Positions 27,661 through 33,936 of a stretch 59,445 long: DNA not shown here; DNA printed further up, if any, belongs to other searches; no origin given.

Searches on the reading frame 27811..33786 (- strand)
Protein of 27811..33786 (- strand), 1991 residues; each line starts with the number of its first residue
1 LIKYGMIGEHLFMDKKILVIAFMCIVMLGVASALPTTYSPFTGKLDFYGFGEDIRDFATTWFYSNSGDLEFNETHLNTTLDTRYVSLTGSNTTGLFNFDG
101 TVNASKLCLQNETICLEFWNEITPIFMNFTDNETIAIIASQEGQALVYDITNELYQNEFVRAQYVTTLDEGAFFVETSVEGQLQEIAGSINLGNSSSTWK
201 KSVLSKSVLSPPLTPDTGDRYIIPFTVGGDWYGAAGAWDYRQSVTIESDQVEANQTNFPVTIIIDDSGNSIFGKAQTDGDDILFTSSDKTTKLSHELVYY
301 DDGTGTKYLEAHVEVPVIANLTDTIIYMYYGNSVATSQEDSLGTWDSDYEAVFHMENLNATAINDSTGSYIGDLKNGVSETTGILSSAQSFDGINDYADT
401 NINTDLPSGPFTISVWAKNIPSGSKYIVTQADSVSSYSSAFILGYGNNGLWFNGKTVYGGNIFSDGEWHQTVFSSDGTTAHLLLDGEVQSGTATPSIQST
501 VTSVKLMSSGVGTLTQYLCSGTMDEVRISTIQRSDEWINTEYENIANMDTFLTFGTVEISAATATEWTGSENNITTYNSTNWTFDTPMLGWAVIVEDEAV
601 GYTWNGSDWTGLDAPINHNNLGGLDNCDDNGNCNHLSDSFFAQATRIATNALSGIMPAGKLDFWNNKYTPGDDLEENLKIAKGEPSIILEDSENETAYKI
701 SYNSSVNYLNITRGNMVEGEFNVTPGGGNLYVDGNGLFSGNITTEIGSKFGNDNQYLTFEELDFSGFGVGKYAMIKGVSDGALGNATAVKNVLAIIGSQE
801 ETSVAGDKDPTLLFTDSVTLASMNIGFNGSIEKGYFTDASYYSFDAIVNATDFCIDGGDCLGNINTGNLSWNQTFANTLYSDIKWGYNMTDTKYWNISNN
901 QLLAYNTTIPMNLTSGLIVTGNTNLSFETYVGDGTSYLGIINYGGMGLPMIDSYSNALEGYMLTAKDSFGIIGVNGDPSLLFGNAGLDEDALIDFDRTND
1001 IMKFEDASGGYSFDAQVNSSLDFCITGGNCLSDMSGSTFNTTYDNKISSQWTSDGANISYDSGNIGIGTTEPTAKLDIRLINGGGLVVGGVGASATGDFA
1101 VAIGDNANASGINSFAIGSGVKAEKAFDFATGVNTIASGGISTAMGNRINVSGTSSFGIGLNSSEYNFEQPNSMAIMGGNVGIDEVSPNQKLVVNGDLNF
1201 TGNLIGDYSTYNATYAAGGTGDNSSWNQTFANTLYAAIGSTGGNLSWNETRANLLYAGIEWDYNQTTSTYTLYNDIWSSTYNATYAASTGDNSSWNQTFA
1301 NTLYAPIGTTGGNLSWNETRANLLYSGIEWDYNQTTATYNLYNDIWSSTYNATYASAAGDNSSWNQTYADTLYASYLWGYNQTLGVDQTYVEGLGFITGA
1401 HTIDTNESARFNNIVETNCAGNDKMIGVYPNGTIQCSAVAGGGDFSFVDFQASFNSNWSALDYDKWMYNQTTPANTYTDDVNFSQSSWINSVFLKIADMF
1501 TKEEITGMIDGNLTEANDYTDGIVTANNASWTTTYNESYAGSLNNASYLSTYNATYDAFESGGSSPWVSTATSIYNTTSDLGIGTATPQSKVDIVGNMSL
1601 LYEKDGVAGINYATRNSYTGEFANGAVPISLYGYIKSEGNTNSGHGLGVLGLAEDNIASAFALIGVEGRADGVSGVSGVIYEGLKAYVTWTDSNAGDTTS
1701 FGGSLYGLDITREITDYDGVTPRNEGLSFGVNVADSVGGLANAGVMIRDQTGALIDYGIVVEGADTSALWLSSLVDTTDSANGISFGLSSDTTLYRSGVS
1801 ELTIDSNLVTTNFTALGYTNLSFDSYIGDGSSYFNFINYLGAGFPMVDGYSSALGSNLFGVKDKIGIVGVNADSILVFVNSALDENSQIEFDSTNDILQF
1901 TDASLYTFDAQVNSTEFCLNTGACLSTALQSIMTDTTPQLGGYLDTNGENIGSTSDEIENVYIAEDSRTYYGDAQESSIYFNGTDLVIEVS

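Call 64: search_protein_families(library=pfam, proteins=[window:27811-33786:-], max_evalue=0.01)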
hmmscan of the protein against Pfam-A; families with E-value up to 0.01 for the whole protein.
window:27811-33786:- (1991 aa): 3 families
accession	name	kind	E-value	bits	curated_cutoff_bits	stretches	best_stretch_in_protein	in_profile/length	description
PF10983.13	DUF2793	-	4e-12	46.3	27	2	560-609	37-86/87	Protein of unknown function (DUF2793)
PF10102.14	DUF2341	-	3.3e-06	27.9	23.4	1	278-352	1-65/84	Domain of unknown function (DUF2341)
PF05658.19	YadA_head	-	9.3e-06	26.3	25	1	1095-1120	1-26/27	YadA head domain repeat (2 copies)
